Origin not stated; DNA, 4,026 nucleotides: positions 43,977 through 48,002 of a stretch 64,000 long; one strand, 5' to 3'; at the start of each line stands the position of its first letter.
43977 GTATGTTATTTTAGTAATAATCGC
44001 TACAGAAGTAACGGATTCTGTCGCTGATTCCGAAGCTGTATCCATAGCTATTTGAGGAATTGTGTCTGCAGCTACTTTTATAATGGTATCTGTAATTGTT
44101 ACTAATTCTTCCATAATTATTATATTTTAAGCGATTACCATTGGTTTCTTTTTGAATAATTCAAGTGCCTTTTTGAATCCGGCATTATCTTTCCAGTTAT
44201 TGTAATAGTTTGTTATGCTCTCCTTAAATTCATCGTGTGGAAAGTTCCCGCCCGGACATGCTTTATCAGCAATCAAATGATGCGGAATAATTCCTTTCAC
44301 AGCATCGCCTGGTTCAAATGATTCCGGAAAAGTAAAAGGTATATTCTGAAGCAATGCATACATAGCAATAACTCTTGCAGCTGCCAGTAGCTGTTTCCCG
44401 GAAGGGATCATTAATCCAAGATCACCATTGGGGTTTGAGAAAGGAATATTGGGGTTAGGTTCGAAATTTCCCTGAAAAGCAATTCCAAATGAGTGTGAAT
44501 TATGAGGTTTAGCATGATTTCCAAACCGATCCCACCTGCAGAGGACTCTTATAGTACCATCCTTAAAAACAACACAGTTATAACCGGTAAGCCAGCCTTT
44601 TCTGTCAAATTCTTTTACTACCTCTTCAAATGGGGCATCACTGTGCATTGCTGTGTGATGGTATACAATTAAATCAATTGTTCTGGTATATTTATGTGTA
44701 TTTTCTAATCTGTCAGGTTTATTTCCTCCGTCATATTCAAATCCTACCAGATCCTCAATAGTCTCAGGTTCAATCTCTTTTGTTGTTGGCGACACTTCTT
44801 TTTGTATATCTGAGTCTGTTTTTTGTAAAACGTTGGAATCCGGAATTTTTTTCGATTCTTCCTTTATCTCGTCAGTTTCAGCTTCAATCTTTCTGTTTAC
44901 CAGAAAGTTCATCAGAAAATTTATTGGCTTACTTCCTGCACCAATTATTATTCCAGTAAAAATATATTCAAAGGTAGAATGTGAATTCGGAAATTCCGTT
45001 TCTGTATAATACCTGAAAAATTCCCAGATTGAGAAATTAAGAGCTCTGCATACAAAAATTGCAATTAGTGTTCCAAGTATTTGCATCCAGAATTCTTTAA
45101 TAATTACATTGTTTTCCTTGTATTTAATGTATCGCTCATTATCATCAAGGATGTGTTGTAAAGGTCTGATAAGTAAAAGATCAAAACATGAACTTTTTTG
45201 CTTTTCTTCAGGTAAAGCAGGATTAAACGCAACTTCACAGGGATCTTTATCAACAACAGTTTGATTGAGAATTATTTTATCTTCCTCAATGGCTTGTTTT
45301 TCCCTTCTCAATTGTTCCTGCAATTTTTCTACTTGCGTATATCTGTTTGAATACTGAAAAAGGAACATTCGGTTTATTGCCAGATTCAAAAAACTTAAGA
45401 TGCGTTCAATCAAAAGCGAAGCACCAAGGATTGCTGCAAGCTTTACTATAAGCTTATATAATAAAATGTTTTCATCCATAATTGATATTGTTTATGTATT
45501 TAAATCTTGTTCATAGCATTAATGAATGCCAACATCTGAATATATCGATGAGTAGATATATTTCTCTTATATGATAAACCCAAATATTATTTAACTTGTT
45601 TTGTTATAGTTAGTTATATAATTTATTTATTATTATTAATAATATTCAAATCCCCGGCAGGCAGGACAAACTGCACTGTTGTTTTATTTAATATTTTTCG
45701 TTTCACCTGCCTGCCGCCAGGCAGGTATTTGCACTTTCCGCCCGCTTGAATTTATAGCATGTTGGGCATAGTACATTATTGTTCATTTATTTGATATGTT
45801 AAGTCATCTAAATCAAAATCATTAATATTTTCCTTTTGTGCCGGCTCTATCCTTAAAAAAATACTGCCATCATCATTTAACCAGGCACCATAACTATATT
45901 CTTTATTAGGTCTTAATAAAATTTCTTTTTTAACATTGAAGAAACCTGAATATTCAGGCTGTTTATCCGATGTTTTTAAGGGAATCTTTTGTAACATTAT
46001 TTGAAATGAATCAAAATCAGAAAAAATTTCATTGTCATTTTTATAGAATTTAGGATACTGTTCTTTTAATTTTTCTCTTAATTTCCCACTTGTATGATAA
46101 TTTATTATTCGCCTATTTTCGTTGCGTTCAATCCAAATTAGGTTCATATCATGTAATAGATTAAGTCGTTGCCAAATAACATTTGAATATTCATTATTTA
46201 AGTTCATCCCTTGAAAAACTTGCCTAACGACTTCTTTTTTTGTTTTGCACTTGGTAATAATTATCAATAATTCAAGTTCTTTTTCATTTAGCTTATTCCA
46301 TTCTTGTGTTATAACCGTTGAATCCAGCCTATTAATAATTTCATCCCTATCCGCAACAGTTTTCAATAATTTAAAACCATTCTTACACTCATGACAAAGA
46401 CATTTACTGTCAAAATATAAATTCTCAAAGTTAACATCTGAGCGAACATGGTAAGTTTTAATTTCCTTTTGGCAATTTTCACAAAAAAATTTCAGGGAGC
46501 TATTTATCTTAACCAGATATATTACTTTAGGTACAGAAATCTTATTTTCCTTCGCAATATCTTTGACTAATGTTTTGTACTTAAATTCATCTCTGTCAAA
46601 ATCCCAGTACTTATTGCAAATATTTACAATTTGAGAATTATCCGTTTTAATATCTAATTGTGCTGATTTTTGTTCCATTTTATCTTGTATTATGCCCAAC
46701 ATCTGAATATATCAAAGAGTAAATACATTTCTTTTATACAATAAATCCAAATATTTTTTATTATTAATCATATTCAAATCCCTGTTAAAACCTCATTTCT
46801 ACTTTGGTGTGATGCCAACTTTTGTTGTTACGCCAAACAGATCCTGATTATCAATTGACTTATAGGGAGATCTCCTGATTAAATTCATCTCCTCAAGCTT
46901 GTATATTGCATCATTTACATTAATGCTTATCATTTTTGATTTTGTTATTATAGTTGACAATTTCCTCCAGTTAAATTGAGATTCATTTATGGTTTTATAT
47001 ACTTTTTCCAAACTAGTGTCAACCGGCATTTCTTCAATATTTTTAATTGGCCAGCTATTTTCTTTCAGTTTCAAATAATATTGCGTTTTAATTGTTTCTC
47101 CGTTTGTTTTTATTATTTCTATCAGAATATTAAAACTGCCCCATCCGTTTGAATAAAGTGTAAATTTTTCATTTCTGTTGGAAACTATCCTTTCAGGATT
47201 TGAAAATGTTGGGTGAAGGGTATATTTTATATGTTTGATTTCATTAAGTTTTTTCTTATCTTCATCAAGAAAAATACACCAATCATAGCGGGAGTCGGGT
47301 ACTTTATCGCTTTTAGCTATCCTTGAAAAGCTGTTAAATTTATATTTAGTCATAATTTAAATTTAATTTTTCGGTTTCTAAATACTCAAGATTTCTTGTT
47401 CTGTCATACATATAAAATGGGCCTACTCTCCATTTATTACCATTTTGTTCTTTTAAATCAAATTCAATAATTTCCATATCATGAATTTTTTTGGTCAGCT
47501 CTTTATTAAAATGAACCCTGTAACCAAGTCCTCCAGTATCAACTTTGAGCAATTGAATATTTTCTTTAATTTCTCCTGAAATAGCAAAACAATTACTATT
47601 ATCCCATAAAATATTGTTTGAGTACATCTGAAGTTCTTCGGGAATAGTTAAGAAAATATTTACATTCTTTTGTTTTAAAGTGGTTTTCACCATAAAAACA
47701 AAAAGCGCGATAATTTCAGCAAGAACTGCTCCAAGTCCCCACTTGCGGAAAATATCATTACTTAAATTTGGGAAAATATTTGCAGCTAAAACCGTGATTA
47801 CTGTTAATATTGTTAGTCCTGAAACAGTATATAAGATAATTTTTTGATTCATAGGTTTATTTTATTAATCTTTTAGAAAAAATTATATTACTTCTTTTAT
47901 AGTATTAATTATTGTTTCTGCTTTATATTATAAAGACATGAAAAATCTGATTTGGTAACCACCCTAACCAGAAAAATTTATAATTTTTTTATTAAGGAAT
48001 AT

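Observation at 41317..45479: Five-gene envelope operon built around a membrane-anchored PGRP/amidase_2 protein, with lysis-cassette-like logic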

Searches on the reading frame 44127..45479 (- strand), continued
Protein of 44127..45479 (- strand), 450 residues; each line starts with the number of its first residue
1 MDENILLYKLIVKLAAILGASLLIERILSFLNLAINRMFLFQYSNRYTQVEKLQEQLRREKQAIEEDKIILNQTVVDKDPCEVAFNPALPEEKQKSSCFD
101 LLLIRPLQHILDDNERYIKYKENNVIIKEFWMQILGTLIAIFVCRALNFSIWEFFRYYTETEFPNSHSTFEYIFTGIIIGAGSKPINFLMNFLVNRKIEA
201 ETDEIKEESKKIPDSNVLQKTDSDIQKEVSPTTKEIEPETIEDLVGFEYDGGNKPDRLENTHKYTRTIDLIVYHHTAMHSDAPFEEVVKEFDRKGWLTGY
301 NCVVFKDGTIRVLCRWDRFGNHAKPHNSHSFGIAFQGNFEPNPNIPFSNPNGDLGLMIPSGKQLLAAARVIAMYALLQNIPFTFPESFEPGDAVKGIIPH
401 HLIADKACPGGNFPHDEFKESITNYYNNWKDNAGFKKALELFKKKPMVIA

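Call 74: search_solved_structures(query=A5, max_evalue=0.001, show_alignments=3)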
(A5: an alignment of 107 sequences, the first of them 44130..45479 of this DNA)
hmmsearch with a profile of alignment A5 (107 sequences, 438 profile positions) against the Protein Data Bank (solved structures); distinct sequences matched with E-value up to 0.001: 16.
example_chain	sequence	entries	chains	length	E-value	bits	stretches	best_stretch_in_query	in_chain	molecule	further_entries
6srt_A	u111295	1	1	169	2.7e-16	62.7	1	253-331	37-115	N-acetylmuramoyl-L-alanine amidase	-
6ssc_A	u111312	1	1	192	3.4e-16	62.4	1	253-331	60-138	N-acetylmuramoyl-L-alanine amidase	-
5xz3_A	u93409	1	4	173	5.8e-09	38.6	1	257-332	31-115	Peptidoglycan-recognition protein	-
2f2l_X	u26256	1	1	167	1e-08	37.8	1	254-331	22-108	Peptidoglycan recognition protein-LC isoform LCx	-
1lba_A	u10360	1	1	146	5.1e-08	35.4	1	256-329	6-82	T7 LYSOZYME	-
1aro_L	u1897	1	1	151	5.3e-08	35.4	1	255-329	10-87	T7 LYSOZYME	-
7f5i_A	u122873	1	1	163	1.1e-07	34.3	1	257-340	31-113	amidase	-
4z8i_A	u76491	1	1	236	1.5e-07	33.9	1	287-331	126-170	peptidoglycan recognition protein 3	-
5xz4_A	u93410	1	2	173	1.7e-07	33.7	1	257-332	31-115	Bumblebee peptidoglycan recognition protein SA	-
4zxm_A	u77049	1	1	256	1.7e-07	33.7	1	287-331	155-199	PGRP domain of peptidoglycan recognition protein 3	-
6su5_A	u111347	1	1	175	2.1e-07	33.4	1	254-336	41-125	Lysozyme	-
2cb3_A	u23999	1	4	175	3.1e-06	29.6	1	256-330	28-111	PEPTIDOGLYCAN-RECOGNITION PROTEIN-LE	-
1sk4_A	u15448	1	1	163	7.8e-06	28.2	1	281-332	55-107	Peptidoglycan recognition protein I-alpha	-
1sk3_A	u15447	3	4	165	8e-06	28.2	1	281-332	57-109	Peptidoglycan recognition protein I-alpha | peptidoglycan recognition protein-I-alpha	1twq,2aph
2xz4_A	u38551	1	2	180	8.7e-06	28.1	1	255-328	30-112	PEPTIDOGLYCAN-RECOGNITION PROTEIN LF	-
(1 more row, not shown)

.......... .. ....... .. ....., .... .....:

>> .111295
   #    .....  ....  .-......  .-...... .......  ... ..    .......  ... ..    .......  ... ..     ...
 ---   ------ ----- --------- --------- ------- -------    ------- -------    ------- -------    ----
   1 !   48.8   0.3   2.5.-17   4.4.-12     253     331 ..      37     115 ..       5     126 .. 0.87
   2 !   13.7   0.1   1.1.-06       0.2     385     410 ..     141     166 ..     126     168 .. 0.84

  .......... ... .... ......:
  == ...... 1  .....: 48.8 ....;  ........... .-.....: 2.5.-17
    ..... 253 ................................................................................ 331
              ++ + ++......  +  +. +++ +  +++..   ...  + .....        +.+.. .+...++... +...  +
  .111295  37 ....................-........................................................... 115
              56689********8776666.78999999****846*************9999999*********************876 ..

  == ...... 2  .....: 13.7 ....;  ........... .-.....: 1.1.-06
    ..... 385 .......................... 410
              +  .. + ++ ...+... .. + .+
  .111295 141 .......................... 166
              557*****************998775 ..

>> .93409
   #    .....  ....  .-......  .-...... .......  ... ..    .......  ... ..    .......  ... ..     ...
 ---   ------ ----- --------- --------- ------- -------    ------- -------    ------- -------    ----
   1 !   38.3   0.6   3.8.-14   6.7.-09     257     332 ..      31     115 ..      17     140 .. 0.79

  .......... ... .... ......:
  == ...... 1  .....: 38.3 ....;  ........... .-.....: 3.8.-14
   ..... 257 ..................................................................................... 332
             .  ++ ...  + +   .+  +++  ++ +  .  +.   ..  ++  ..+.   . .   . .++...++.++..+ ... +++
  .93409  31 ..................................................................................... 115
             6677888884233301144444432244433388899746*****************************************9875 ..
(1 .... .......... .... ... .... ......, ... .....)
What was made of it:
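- On Amidase_2 / PGRP (PF01510) N-acetylmuramoyl-L-alanine Zn amidases: PDB profile hits to LysCS, PGRPs and T7 lysozyme (call 74).
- Checked: They align with the Zn/catalytic motifs of solved amidases (call 74).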

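Call 87: search_protein_families(library=pfam, proteins=[L045:8748-9164:+, L046:2641-3057:+, L049:3618-4037:+, L056:7697-8122:+, L061:6475-6894:+, L066:8714-9163:+, L069:8955-9386:+, L072:4996-5415:+, L076:4187-4603:+, L078:2136-2561:+], max_evalue=0.01)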
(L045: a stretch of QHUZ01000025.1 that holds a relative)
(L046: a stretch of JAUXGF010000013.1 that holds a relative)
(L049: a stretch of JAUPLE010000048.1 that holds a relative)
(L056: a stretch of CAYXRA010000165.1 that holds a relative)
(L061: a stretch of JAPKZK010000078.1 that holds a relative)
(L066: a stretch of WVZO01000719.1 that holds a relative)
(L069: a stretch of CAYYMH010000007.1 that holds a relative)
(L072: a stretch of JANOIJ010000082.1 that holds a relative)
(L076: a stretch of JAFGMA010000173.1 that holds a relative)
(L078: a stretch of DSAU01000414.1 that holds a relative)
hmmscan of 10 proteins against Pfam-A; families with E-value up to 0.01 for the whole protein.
L045:8748-9164:+ (139 aa): 0 families

L046:2641-3057:+ (139 aa): 2 families
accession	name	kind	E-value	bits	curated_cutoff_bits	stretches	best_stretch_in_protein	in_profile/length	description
PF17370.7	DUF5392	-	0.0011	19.6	25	1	10-80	37-106/139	Family of unknown function (DUF5392)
PF16046.10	FAM76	-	0.0068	16.3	28.5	1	51-117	223-286/298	FAM76 protein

L049:3618-4037:+ (140 aa): 2 families
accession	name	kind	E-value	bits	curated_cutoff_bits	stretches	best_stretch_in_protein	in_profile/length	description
PF17370.7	DUF5392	-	0.0015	19.1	25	1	8-81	37-113/139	Family of unknown function (DUF5392)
PF05010.19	TACC_C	-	0.006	16.8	29.9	1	52-123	112-180/201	Transforming acidic coiled-coil-containing protein (TACC), C-terminal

L056:7697-8122:+ (142 aa): 4 families
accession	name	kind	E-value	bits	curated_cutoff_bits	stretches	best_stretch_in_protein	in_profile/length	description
PF05055.17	DUF677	-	2.2e-05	24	29.1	1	9-120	186-288/336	Protein of unknown function (DUF677)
PF18142.6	SLATT_fungal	-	0.0004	20.9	26.5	1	7-109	17-119/121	SMODS and SLOG-associating 2TM effector domain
PF10112.14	Halogen_Hydrol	-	0.00043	20.8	29.8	1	11-107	7-86/191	5-bromo-4-chloroindolyl phosphate hydrolysis protein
PF05667.16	CCDC22_CC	-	0.0065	16.1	39.2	1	59-127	196-264/477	CCDC22 protein coiled-coil region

L061:6475-6894:+ (140 aa): 2 families
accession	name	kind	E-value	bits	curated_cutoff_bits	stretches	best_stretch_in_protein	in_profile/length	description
PF17370.7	DUF5392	-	0.00023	21.7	25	1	8-84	37-116/139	Family of unknown function (DUF5392)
PF18977.5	DUF5713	-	0.0088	16.8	27.3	0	45-109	15-83/107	Family of unknown function (DUF5713)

L066:8714-9163:+ (150 aa): 3 families
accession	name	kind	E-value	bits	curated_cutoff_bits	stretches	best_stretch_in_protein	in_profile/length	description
PF11139.14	SfLAP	-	0.00076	19.4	35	1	18-75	6-62/213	Sap, sulfolipid-1-addressing protein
PF24432.1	DUF7555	-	0.0045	17.4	28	1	20-84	18-83/133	Family of unknown function (DUF7555)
PF01540.21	Lipoprotein_7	-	0.0092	16.9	24.1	0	82-133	57-103/112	Adhesin lipoprotein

L069:8955-9386:+ (144 aa): 12 families
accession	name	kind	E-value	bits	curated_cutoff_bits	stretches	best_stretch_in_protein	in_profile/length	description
PF12725.13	DUF3810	-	0.0014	18.5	28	1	9-132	23-150/311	Protein of unknown function (DUF3810)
PF15396.11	FAM60A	-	0.0024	18.3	27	1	21-101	56-135/206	Protein Family FAM60A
PF23600.1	DUF7139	-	0.0035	17.4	30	1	10-55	59-104/150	Domain of unknown function (DUF7139)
PF17370.7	DUF5392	-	0.0037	17.8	25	1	10-85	35-106/139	Family of unknown function (DUF5392)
PF03961.19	FapA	-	0.0037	17.3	31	1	58-130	157-230/272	Flagellar Assembly Protein A beta solenoid domain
PF18652.6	Adhesin_P1_N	-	0.0052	17.5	27.1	1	74-128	47-101/106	Adhesin P1 N-terminal domain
PF14362.11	DUF4407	-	0.0075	16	31.3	1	19-116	58-161/297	Domain of unknown function (DUF4407)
PF01594.21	AI-2E_transport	-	0.0079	15.8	34.3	1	8-106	21-119/327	AI-2E family transporter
PF24432.1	DUF7555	-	0.0083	16.6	28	1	15-79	20-84/133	Family of unknown function (DUF7555)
PF02601.20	Exonuc_VII_L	-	0.0085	16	35.9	1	56-125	168-236/315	Exonuclease VII, large subunit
PF00822.25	PMP22_Claudin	-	0.0093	16.4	26.7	0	6-69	73-136/161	PMP-22/EMP/MP20/Claudin family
PF12939.12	DUF3837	-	0.0097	16.8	25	0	42-100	31-93/101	Domain of unknown function (DUF3837)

L072:4996-5415:+ (140 aa): 4 families
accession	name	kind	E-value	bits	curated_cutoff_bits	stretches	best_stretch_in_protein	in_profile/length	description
PF10112.14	Halogen_Hydrol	-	0.00018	22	29.8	1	9-106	6-86/191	5-bromo-4-chloroindolyl phosphate hydrolysis protein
PF14749.11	Acyl-CoA_ox_N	-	0.00055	20.9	25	1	57-120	4-67/120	Acyl-coenzyme A oxidase N-terminal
PF10745.14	DUF2530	-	0.0013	19.3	25.5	1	8-64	18-74/77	Protein of unknown function (DUF2530)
PF06055.17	ExoD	-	0.0024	17.7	23.8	1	12-87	29-104/180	Exopolysaccharide synthesis, ExoD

L076:4187-4603:+ (139 aa): 1 family
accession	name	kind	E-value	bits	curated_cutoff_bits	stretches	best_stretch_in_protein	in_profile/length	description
PF03961.19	FapA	-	0.0036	17.4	31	1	36-125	134-223/272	Flagellar Assembly Protein A beta solenoid domain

L078:2136-2561:+ (142 aa): 1 family
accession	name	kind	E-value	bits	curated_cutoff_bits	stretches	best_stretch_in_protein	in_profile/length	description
PF25078.1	DUF7801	-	0.007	17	33.2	1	64-131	3-69/155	Domain of unknown function (DUF7801)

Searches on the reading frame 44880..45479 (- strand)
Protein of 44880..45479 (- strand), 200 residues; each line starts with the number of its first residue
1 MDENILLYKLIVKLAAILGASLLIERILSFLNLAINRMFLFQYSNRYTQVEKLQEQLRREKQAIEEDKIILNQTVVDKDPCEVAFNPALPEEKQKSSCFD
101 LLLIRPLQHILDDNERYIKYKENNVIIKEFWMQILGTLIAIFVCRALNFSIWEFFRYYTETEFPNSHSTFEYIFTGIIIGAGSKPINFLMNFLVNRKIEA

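Call 56: search_dna_similar(query=window:44880-45479:-, collection=phages, mode=protein, max_evalue=0.01)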
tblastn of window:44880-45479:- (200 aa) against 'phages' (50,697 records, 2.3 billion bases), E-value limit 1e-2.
No match.

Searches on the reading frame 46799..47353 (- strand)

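Call 3: search_protein_families(library=pfam, proteins=[window:46799-47353:-], max_evalue=0.1)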
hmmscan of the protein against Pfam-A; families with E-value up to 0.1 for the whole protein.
window:46799-47353:- (184 aa): 2 families
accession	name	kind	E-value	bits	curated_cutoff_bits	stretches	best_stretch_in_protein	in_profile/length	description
PF20305.4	pYEATS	-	9.5e-21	73.9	26.9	1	23-95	1-73/73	prokaryotic YEATS domain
PF03366.22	YEATS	-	4.5e-13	49.4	22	1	24-97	5-79/80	YEATS family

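Call 4: search_protein_families(library=padloc, proteins=[window:46799-47353:-], max_evalue=0.1)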
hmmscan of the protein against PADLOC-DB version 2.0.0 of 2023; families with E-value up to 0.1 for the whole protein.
window:46799-47353:- (184 aa): 0 families

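Call 5: search_protein_families(library=ncbifam, proteins=[window:46799-47353:-], max_evalue=0.1)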
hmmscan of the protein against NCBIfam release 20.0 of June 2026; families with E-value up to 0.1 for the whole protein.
window:46799-47353:- (184 aa): 3 families
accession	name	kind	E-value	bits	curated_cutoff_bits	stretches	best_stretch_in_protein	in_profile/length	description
TIGR00244.1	TIGR00244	equivalog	0.0049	16.9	124.65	1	61-174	35-141/147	transcriptional regulator NrdR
NF002330.0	PRK01286.1-5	equivalog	0.023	13.9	511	1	104-170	121-187/384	deoxyguanosinetriphosphate triphosphohydrolase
NF009722.0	PRK13249.1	equivalog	0.045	13.4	283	1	11-72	5-66/257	phycoerythrobilin:ferredoxin oxidoreductase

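Call 6: search_protein_families(library=phrogs, proteins=[window:46799-47353:-], max_evalue=0.1)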
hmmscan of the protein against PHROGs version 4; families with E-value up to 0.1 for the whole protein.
window:46799-47353:- (184 aa): 0 families

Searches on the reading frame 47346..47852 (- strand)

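Call 3: search_protein_families(library=pfam, proteins=[window:47346-47852:-], max_evalue=0.1)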
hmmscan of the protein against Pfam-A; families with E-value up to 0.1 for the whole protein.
window:47346-47852:- (168 aa): 1 family
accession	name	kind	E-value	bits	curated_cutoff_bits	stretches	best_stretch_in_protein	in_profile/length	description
PF18898.5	DUF5654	-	0.028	14.8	23.8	1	10-61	20-69/71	Family of unknown function (DUF5654)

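Call 4: search_protein_families(library=padloc, proteins=[window:47346-47852:-], max_evalue=0.1)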
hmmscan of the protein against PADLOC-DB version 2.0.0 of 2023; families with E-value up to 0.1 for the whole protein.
window:47346-47852:- (168 aa): 0 families

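Call 5: search_protein_families(library=ncbifam, proteins=[window:47346-47852:-], max_evalue=0.1)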
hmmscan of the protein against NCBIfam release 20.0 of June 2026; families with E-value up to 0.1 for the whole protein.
window:47346-47852:- (168 aa): 1 family
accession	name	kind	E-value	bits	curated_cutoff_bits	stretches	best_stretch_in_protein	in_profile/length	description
NF033618.0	mlaB_1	equivalog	0.098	13.1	90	0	67-128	11-72/94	lipid asymmetry maintenance protein MlaB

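Call 6: search_protein_families(library=phrogs, proteins=[window:47346-47852:-], max_evalue=0.1)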
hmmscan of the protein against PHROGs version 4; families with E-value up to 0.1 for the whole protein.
window:47346-47852:- (168 aa): 0 families
